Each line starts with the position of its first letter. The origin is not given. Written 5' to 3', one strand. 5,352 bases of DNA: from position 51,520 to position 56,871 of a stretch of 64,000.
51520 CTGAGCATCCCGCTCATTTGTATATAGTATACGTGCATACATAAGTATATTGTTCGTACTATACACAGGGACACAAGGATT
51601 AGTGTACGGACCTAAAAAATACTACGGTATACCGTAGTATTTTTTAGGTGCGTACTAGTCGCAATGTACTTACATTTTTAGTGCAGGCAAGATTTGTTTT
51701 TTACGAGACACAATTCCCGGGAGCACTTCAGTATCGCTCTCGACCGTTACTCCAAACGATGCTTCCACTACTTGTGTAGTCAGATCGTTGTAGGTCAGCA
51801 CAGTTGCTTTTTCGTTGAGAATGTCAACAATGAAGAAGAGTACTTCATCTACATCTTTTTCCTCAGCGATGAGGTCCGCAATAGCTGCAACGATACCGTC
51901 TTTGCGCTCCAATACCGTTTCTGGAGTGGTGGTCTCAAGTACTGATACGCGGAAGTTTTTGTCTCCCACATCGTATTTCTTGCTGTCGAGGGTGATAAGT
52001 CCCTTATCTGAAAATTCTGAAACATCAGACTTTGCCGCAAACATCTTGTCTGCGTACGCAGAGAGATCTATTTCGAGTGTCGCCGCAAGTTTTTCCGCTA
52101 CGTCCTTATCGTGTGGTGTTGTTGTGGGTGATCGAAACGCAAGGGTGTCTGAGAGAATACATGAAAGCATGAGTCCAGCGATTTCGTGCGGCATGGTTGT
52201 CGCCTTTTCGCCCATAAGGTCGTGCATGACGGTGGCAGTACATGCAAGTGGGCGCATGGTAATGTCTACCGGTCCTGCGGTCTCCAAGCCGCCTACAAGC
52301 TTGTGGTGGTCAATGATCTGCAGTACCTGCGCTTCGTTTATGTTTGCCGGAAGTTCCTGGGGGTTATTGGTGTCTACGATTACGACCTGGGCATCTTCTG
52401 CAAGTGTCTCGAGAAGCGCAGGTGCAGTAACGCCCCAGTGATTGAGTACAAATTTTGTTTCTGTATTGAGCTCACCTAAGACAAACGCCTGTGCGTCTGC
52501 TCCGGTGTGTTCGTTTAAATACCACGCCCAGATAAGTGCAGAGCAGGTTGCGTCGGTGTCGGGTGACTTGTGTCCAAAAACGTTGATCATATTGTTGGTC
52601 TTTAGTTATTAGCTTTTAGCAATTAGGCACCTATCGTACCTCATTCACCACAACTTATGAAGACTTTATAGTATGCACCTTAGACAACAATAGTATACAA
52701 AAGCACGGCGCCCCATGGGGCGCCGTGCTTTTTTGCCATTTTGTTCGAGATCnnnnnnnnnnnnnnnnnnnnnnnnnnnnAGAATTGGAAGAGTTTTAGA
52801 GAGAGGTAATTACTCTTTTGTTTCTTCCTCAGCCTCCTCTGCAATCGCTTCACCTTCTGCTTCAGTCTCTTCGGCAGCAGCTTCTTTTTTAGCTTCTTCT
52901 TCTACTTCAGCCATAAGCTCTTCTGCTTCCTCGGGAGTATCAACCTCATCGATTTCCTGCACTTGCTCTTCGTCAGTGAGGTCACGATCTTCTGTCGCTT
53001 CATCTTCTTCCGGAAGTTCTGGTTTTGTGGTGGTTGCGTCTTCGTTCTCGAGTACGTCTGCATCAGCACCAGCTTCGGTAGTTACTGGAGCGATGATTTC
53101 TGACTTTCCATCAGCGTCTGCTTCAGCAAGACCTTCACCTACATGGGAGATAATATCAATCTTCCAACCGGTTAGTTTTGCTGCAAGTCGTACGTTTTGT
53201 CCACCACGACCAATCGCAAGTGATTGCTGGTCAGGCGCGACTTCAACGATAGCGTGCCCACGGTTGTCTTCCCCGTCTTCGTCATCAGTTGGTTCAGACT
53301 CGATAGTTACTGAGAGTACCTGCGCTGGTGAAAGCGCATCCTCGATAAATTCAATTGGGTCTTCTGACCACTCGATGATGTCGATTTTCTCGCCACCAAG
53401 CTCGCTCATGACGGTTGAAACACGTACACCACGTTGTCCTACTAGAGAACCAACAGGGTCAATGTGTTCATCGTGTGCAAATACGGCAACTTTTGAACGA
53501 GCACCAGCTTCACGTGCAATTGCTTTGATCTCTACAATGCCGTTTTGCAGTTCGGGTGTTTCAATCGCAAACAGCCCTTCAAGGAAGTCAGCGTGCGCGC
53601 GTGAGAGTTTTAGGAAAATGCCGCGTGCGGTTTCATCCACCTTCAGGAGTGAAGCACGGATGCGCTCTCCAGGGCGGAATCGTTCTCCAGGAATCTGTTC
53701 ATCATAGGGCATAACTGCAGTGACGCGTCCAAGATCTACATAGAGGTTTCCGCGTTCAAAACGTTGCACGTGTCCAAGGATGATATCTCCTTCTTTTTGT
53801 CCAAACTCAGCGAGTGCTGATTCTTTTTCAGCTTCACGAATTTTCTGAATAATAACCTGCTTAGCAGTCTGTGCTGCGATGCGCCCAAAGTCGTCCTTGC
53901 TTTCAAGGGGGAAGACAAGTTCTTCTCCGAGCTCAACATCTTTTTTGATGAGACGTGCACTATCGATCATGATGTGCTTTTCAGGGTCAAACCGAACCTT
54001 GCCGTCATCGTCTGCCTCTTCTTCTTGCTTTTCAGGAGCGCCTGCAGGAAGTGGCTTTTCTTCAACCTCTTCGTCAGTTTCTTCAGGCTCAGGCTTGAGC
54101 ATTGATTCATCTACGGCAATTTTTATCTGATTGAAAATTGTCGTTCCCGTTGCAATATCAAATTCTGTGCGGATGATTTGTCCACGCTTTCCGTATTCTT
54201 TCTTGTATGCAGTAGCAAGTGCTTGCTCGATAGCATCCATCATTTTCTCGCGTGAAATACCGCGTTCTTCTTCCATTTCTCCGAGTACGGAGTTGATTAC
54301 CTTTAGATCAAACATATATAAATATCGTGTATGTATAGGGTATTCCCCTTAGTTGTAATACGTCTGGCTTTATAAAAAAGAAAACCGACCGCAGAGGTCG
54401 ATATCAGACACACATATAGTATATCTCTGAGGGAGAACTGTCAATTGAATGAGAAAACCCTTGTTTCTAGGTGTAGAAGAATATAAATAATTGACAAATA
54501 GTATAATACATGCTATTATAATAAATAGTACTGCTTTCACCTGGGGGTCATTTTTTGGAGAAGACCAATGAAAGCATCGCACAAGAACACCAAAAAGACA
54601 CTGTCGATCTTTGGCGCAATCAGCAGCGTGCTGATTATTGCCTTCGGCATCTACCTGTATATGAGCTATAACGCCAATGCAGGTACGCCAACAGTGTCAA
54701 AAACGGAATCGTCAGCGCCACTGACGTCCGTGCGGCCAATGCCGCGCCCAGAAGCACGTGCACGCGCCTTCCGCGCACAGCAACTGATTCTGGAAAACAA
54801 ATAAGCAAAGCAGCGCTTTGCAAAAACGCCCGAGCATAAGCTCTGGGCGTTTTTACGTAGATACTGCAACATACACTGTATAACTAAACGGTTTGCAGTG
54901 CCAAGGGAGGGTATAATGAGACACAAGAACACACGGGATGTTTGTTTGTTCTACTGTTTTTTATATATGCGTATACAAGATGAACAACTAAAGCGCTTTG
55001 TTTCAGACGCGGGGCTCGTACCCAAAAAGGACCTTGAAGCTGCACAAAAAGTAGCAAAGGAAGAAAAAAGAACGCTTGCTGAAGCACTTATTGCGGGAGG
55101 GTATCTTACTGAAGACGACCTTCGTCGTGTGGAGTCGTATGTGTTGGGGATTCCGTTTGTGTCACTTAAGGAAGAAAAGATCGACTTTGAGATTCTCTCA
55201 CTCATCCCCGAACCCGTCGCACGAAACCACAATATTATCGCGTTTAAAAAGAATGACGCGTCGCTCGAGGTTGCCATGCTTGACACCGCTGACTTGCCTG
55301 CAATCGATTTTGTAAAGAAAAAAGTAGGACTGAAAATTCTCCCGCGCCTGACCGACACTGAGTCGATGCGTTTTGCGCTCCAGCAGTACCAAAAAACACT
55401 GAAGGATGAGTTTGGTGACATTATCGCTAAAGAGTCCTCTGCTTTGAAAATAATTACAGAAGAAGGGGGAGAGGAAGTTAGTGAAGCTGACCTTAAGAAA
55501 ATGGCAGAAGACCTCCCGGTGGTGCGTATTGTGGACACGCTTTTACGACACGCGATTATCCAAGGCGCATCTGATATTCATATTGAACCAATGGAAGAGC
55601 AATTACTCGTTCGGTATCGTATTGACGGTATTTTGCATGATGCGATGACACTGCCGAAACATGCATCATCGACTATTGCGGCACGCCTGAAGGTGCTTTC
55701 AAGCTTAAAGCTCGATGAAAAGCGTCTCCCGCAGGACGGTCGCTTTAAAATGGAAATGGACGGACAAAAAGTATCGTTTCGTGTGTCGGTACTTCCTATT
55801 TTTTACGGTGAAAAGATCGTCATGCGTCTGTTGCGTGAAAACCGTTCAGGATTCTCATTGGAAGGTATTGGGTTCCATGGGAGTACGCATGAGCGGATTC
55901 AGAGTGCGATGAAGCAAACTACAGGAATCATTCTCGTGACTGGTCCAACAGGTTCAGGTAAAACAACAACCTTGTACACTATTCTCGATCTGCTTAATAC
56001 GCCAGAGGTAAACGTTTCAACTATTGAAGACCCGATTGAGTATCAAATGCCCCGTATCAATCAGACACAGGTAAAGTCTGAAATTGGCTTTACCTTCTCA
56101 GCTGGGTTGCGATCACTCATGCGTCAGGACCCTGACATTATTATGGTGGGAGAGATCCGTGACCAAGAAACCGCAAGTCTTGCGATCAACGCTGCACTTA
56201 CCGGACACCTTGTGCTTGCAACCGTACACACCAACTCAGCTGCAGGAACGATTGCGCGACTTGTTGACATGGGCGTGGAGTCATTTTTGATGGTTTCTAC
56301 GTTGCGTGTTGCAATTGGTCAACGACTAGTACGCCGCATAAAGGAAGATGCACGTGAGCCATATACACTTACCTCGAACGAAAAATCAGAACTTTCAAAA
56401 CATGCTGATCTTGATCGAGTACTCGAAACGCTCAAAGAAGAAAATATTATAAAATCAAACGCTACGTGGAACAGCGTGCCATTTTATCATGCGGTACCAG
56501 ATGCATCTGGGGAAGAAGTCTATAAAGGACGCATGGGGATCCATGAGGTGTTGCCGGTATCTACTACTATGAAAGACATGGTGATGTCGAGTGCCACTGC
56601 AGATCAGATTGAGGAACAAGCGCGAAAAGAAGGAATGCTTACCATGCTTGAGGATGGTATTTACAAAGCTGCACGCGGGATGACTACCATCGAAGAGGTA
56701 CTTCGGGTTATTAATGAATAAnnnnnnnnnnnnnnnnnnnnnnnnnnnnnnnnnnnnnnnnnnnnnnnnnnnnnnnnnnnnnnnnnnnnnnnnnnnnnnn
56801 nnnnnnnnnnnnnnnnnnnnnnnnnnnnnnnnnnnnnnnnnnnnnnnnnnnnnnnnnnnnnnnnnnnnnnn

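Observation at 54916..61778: Type IV pilus operon whose three 'pilins' are 594, 200 and 469 aa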

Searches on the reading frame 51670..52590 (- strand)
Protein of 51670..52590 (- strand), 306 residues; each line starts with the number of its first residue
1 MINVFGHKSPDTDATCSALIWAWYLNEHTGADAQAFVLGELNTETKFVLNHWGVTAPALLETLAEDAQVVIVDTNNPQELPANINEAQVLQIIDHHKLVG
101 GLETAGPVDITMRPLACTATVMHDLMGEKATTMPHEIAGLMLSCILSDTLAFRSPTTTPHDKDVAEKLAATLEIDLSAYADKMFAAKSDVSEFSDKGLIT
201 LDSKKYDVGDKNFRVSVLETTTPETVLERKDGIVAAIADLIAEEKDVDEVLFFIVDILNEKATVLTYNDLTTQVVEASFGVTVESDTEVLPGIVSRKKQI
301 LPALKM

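Call 69: search_protein_families(library=pfam, proteins=[window:51670-52590:-], max_evalue=0.001)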
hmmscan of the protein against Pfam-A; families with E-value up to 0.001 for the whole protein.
window:51670-52590:- (306 aa): 2 families
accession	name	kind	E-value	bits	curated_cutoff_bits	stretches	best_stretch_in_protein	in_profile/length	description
PF02833.19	DHHA2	-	7.2e-25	88.2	27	1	182-305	2-124/126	DHHA2 domain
PF01368.27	DHH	-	1.4e-18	67.8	28.1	1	2-145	2-125/125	DHH family, N-terminal domain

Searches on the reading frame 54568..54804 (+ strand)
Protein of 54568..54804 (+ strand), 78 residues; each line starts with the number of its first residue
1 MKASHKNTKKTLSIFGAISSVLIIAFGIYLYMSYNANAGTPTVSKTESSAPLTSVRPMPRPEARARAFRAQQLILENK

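Call 69: search_protein_families(library=pfam, proteins=[window:54568-54804:+], max_evalue=0.001)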
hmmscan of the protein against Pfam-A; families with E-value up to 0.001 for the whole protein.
window:54568-54804:+ (78 aa): 0 families

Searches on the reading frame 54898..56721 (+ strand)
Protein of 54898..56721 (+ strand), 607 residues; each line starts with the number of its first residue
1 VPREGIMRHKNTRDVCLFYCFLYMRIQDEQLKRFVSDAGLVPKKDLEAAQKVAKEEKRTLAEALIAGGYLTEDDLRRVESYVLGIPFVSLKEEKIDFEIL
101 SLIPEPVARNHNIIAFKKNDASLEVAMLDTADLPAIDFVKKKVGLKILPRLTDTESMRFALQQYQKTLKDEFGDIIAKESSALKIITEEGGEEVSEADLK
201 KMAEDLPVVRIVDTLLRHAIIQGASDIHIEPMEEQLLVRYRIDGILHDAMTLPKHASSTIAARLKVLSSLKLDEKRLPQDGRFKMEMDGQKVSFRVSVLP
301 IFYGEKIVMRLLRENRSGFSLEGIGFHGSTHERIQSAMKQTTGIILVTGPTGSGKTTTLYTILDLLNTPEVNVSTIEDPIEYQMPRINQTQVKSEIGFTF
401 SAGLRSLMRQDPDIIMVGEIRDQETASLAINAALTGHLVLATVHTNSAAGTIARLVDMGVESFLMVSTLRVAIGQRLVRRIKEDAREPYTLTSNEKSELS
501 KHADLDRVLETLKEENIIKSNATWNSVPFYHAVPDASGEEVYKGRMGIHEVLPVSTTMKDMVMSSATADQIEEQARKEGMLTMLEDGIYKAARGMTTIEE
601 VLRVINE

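Call 3: search_protein_families(library=pfam, proteins=[window:54898-56721:+], max_evalue=0.1)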
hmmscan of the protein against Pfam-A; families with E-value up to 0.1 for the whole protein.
window:54898-56721:+ (607 aa): 29 families (the best 25 are shown)
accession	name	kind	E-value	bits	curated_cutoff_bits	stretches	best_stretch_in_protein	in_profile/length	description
PF00437.27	T2SSE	-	1.3e-121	406.2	24.9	1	203-603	3-370/370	Type II/IV secretion system protein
PF05157.20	MshEN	-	3e-12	46.8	23.1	1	83-168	1-87/90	MshEN domain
PF13401.12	AAA_22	-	3.8e-05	24.4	27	1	340-373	3-34/130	AAA domain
PF25199.1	nSTAND_NTPase5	-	0.00017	21.9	34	1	332-384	30-84/145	Novel STAND NTPase 5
PF03266.21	NTPase_1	-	0.00045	20.5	23.9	1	345-374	2-31/168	NTPase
PF13191.12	AAA_16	-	0.00048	21.1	32.6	1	334-373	16-55/167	AAA ATPase domain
PF13555.12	AAA_29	-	0.0017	18.5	27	1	335-367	15-47/61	P-loop containing region of AAA domain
PF13476.12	AAA_23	-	0.0027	18.8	27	1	321-366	4-43/201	AAA domain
PF00005.33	ABC_tran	-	0.0028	18.7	25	1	344-402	13-67/137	ABC transporter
PF13086.12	AAA_11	-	0.0037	17.5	27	1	330-393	6-43/257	AAA domain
PF13173.12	AAA_14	-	0.0052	17.2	27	1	343-449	3-100/129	AAA domain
PF13245.12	AAA_19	-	0.0062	17.1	25.1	1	339-368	8-37/134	AAA domain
PF20720.3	nSTAND3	-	0.0075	16.4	27.2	1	334-376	10-51/155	Novel STAND NTPase 3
PF13662.12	Toprim_4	-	0.0081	16.8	25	1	337-376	47-84/85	Toprim domain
PF13604.12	AAA_30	-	0.013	15.7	27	1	334-368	10-44/191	AAA domain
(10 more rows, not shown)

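Call 4: search_protein_families(library=ncbifam, proteins=[window:54898-56721:+], max_evalue=0.1)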
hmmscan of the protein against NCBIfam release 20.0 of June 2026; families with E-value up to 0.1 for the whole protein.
window:54898-56721:+ (607 aa): 40 families (the best 25 are shown)
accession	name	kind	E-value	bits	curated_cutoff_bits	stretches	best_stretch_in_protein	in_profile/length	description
TIGR02538.1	type_IV_pilB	equivalog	1.4e-157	525.7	675.65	1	31-606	2-563/564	type IV-A pilus assembly ATPase PilB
TIGR02533.1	type_II_gspE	equivalog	6.1e-156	519.9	630.25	1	103-604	4-485/486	type II secretion system ATPase GspE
NF007755.0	PRK10436.1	equivalog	3.6e-126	421.5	617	1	108-605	14-459/465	type II secretion system protein GspE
NF053534.1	T4PilAsmATPsTfpB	equivalog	3.1e-124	415.5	850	1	70-605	63-582/584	type IV pilus assembly ATPase TfpB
NF041000.1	ATPase_ComGA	equivalog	2e-77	259.8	300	1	214-479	2-266/267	competence type IV pilus ATPase ComGA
TIGR01420.1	pilT_fam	subfamily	7.6e-51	173.3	319.1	1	213-461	3-245/343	PilT/PilU family type 4a pilus ATPase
TIGR02525.1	plasmid_TraJ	equivalog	7.1e-26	91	368.3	1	335-478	142-298/372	plasmid transfer ATPase TraJ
TIGR02524.1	dot_icm_DotB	equivalog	3.9e-25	88.8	463.3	1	333-483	125-290/358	Dot/Icm type IV secretion system ATPase DotB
NF058587.1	archaellum_moto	equivalog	1e-17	64.1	550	1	345-480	278-419/527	archaellum flagellar ATPase motor FlaI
TIGR02788.1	VirB11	equivalog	6e-16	58.3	249.95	1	329-462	132-269/308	P-type DNA transfer ATPase VirB11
TIGR03819.1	heli_sec_ATPase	hypoth_equivalog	7e-16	58.3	373.15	1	250-469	88-311/340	TadA family conjugal transfer-associated ATPase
TIGR02782.1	TrbB_P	equivalog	7.1e-16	58.4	304.55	1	333-459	128-256/303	P-type conjugative transfer ATPase TrbB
NF010469.0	PRK13894.1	subfamily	5.5e-15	55.5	508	1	331-456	139-265/320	conjugal transfer ATPase TrbB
NF010407.0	PRK13833.1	subfamily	2.5e-13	50.1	499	1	333-461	136-265/323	conjugal transfer protein TrbB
NF053672.1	bindosome_BasE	exception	5.7e-11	41.8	1000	1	346-484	274-416/512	bindosome assembly system ATPase subunit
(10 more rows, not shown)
